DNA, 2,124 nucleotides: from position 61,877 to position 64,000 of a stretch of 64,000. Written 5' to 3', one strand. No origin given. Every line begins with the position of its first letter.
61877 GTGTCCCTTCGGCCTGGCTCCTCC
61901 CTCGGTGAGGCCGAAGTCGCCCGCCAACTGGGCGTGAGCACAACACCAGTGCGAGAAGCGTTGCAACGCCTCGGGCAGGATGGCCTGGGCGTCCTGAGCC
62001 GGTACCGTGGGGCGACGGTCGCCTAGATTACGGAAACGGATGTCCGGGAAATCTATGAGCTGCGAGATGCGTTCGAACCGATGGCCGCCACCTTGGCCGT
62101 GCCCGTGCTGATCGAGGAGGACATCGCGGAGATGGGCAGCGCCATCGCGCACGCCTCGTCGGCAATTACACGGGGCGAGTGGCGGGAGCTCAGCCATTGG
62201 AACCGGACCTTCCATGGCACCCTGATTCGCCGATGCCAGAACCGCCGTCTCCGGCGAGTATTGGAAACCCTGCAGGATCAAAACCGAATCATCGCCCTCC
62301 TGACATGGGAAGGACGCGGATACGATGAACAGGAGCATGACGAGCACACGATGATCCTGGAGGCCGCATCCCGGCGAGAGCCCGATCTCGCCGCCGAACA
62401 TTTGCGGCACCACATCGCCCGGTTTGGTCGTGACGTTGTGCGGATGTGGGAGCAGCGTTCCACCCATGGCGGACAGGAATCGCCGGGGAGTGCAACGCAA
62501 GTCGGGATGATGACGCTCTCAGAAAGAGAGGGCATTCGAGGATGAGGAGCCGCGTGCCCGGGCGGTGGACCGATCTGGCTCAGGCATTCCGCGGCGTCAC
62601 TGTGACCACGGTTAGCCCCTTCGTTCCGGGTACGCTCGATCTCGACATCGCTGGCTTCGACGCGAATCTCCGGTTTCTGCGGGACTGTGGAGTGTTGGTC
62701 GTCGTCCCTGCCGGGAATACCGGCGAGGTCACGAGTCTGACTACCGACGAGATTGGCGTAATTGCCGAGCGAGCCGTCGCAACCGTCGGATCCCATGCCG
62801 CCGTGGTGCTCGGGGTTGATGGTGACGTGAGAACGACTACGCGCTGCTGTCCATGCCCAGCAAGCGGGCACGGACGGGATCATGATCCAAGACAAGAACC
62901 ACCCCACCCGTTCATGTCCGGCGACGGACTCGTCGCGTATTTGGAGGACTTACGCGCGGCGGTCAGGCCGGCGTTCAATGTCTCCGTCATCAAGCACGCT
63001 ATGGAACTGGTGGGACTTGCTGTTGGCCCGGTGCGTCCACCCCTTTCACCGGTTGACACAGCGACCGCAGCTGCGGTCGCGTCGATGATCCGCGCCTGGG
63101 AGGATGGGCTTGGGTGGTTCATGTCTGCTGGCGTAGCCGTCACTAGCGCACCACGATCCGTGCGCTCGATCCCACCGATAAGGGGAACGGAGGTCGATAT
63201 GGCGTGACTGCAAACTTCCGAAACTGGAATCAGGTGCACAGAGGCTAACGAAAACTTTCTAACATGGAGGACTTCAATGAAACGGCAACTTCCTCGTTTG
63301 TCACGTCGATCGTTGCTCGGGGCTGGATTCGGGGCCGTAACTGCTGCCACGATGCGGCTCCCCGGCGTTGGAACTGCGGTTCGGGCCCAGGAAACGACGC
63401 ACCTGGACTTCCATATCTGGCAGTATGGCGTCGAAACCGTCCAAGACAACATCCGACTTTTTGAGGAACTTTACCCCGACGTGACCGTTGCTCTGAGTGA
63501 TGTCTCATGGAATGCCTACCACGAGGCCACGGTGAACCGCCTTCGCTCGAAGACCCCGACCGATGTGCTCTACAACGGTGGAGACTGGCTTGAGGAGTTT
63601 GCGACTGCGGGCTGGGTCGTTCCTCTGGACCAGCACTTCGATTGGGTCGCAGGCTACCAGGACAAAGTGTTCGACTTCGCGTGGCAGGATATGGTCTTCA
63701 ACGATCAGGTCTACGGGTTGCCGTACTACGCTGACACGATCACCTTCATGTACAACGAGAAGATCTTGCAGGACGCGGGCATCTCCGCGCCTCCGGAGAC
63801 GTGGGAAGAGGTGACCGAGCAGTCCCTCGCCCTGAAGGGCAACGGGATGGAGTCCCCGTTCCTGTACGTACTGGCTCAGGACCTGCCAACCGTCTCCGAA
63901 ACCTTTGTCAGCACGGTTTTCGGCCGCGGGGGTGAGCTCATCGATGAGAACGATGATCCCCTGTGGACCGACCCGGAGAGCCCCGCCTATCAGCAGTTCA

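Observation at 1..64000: Very high density of disrupted genes: about twenty in 64 kb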

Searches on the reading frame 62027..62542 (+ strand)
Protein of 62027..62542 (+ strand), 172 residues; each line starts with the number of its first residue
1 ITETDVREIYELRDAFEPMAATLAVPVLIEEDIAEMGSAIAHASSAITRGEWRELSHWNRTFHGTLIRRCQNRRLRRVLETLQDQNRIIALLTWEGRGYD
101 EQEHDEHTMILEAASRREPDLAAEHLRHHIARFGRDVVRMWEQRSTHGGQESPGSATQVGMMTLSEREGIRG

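Call 22: search_protein_families(library=pfam, proteins=[window:62027-62542:+], max_evalue=0.01)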
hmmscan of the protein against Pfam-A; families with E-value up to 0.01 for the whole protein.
window:62027-62542:+ (172 aa): 1 family
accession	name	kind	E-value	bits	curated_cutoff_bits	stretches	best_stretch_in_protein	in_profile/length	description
PF07729.17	FCD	-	8.6e-22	78.3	24.3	1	8-131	1-124/125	FCD domain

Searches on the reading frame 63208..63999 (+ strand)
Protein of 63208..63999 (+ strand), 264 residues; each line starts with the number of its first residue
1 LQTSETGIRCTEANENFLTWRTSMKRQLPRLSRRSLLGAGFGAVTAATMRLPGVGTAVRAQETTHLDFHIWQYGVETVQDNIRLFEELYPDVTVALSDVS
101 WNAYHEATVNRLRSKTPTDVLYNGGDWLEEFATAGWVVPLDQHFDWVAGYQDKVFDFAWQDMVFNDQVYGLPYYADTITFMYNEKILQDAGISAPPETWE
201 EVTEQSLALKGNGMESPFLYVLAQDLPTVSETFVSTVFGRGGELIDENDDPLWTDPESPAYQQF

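Call 22: search_protein_families(library=pfam, proteins=[window:63208-63999:+], max_evalue=0.01)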
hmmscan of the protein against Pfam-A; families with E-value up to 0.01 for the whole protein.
window:63208-63999:+ (264 aa): 2 families
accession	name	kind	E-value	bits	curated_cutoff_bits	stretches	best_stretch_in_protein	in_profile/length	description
PF01547.30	SBP_bac_1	-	6.8e-23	82.6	26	1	77-216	9-148/307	Bacterial extracellular solute-binding protein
PF13416.11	SBP_bac_8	-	5.9e-14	53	27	1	85-213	6-126/279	Bacterial extracellular solute-binding protein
